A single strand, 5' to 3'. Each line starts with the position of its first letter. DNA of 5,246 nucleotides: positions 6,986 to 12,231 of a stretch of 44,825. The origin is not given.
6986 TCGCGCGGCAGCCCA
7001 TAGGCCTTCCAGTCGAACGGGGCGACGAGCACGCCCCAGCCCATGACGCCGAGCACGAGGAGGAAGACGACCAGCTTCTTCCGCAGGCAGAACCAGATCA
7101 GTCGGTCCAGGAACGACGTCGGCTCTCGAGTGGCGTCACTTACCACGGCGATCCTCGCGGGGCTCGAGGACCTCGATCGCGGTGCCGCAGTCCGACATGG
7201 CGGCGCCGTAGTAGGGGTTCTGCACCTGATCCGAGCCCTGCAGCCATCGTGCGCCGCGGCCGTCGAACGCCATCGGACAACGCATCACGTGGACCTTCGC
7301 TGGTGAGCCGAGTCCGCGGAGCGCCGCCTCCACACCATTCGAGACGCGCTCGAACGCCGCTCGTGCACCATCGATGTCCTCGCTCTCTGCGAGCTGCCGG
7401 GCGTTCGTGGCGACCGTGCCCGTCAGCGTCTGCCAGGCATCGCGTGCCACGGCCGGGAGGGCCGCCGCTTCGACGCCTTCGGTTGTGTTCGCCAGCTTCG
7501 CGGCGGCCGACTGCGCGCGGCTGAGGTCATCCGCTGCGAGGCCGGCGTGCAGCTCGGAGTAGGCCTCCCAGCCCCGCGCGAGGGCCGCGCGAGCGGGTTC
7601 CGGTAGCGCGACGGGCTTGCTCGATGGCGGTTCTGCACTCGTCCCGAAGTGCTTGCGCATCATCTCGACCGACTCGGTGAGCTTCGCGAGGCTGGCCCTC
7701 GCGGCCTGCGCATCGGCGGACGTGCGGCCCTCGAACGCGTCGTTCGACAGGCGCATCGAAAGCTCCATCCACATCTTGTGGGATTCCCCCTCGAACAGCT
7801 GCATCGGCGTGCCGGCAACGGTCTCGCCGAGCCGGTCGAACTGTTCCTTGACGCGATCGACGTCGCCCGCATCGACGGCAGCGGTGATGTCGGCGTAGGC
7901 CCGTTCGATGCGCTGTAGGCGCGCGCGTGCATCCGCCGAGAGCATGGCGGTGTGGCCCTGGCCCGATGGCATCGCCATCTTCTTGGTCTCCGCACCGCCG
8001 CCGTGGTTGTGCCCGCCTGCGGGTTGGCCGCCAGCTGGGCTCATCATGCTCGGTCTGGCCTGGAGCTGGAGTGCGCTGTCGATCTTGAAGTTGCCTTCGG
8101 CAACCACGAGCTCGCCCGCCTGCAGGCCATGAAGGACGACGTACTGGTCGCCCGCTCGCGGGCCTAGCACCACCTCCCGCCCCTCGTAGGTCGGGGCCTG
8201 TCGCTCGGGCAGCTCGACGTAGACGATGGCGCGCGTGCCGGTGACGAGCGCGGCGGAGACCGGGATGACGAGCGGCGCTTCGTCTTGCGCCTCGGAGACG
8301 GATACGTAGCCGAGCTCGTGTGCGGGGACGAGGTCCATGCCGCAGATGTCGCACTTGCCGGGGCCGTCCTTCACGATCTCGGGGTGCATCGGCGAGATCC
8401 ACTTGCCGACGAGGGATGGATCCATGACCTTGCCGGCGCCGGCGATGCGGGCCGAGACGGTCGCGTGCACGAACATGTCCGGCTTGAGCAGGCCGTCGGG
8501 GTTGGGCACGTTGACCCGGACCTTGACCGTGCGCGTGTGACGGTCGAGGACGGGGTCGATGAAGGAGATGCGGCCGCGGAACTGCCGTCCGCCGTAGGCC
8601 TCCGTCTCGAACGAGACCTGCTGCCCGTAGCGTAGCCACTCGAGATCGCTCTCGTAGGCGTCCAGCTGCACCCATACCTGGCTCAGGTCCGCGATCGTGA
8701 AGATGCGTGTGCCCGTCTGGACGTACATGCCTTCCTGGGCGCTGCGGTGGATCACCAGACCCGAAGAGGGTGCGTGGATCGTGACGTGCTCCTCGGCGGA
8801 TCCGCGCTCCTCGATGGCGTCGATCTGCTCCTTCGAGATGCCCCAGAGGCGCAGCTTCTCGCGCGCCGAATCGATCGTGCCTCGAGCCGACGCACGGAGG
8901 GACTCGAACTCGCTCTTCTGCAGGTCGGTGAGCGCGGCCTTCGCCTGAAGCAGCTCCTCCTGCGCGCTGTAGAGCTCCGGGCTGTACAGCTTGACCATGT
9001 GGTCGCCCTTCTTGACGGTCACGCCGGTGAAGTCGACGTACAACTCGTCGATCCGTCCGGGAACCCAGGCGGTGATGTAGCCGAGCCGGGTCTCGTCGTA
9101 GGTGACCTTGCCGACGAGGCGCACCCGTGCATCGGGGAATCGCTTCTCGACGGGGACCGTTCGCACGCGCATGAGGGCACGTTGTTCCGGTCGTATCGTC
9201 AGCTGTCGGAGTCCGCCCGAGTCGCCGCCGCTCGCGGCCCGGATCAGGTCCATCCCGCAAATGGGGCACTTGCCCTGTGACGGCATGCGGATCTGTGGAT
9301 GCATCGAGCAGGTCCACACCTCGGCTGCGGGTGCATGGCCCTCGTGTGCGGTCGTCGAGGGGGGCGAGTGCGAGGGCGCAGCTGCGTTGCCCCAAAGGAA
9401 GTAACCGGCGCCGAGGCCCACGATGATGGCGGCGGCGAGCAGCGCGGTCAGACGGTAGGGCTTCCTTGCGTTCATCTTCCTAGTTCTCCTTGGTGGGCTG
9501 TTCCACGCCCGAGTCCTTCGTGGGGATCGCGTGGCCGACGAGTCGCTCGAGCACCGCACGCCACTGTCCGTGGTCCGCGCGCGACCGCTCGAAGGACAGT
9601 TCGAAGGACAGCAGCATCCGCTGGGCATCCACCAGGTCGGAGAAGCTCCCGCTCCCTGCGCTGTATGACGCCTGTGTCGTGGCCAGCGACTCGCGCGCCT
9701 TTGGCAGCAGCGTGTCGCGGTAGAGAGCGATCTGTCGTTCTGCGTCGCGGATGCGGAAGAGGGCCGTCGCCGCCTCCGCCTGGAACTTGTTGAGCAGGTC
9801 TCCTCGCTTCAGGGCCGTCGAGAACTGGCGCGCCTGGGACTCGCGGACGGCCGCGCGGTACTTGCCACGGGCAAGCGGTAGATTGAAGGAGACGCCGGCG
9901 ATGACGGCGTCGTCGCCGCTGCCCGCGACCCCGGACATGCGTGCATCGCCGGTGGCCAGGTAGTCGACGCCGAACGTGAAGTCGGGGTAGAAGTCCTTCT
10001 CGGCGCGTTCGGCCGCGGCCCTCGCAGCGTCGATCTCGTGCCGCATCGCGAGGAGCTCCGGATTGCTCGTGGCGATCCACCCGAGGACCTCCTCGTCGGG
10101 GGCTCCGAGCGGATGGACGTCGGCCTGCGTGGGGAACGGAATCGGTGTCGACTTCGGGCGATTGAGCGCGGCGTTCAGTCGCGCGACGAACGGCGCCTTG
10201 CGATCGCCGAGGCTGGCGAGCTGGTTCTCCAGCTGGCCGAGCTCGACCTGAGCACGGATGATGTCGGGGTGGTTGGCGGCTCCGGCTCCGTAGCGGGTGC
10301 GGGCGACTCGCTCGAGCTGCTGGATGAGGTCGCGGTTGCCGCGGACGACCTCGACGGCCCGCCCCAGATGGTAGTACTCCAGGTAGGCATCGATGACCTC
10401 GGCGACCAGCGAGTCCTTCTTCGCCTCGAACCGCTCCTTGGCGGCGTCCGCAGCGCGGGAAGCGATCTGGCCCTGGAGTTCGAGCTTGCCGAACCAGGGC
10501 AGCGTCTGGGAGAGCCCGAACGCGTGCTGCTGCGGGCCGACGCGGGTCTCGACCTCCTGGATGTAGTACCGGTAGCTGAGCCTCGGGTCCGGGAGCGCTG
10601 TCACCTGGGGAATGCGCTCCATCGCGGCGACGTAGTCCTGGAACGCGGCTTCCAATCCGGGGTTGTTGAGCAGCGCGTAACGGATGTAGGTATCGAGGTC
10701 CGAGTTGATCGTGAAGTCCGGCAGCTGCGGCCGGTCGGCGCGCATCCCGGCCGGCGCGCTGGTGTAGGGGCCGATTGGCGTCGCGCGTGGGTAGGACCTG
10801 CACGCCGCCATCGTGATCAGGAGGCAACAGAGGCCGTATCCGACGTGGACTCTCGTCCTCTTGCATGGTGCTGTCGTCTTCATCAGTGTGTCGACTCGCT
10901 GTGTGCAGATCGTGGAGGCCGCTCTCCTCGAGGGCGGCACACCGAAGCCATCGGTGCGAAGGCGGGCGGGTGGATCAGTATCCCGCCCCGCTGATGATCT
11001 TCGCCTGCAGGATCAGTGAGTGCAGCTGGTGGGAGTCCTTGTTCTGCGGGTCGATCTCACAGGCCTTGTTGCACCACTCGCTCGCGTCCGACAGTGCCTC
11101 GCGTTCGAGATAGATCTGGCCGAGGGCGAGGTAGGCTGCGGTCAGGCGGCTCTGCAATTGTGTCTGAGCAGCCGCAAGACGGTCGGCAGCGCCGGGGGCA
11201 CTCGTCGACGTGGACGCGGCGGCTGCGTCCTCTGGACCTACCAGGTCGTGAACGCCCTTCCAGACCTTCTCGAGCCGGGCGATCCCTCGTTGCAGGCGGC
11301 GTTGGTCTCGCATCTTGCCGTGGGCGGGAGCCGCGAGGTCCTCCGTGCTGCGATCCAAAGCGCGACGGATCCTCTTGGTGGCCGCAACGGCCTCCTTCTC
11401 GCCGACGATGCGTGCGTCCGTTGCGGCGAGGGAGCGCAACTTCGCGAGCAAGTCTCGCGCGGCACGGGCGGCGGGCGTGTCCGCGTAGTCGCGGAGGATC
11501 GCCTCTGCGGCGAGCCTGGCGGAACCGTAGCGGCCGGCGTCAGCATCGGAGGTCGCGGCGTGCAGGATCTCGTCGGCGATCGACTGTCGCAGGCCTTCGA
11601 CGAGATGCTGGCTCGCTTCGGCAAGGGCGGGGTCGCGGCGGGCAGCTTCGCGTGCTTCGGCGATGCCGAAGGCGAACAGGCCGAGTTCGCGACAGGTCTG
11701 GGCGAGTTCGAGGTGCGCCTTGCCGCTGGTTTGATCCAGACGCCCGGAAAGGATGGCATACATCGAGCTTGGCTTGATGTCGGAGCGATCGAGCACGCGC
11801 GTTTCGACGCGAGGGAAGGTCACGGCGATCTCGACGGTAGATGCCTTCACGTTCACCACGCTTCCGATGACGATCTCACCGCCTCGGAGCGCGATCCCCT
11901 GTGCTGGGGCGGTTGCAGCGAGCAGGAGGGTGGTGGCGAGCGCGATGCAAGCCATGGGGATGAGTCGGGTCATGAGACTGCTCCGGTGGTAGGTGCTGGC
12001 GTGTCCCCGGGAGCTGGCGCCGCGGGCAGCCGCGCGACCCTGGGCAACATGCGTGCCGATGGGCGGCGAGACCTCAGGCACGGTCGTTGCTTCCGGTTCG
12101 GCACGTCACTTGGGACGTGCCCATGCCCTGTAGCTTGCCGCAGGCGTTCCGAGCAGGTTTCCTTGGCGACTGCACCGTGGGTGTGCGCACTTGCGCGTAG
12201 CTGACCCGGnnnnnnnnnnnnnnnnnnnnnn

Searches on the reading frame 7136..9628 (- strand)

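Call 51: search_protein_families(library=pfam, proteins=[window:7136-9628:-], max_evalue=0.001)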
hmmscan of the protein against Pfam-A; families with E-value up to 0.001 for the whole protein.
window:7136-9628:- (830 aa): 4 families
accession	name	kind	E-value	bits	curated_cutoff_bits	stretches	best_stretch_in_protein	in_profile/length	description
PF16576.10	HlyD_D23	-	9.6e-78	260.8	30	1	167-387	4-214/214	Barrel-sandwich domain of CusB or HlyD membrane-fusion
PF19335.5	HMBD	-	1.4e-24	86.1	23.6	2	409-436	1-28/28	Heavy metal binding domain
PF11827.13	DUF3347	-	5.9e-20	72.4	25.5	2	688-773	3-88/93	Protein of unknown function (DUF3347)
PF13437.12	HlyD_3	-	1.2e-19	71.4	22.2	1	283-382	1-104/106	HlyD family secretion protein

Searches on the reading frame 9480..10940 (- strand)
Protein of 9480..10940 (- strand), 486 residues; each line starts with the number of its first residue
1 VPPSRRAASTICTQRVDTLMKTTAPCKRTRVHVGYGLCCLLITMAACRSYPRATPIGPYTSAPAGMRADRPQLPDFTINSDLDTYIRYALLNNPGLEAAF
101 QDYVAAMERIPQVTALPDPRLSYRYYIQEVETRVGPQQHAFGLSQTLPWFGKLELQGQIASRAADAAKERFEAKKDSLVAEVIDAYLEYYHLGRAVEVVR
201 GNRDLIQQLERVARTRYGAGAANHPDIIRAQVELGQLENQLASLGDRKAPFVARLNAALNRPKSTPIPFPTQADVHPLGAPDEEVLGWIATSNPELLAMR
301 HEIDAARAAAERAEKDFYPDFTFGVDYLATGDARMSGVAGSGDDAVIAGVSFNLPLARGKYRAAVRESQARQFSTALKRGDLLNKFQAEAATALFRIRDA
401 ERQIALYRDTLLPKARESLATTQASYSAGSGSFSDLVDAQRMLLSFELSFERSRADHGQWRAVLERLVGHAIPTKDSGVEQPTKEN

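Call 51: search_protein_families(library=pfam, proteins=[window:9480-10940:-], max_evalue=0.001)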
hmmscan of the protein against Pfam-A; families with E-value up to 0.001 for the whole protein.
window:9480-10940:- (486 aa): 1 family
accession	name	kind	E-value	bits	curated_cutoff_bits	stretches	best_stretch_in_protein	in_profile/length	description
PF02321.23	OEP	-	4.7e-47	160.7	22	2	292-469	11-187/187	Outer membrane efflux protein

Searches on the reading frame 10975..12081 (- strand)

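Call 51: search_protein_families(library=pfam, proteins=[window:10975-12081:-], max_evalue=0.001)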
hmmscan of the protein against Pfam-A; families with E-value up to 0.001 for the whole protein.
window:10975-12081:- (368 aa): 3 families
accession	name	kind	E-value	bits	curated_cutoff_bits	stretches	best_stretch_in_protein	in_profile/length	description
PF00515.34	TPR_1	-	4.7e-05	23.5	27.8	1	316-347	3-34/34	Tetratricopeptide repeat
PF13181.12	TPR_8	-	0.00013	22.3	25.7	0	316-347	3-34/34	Tetratricopeptide repeat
PF07719.23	TPR_2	-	0.00068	20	27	0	316-347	3-34/34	Tetratricopeptide repeat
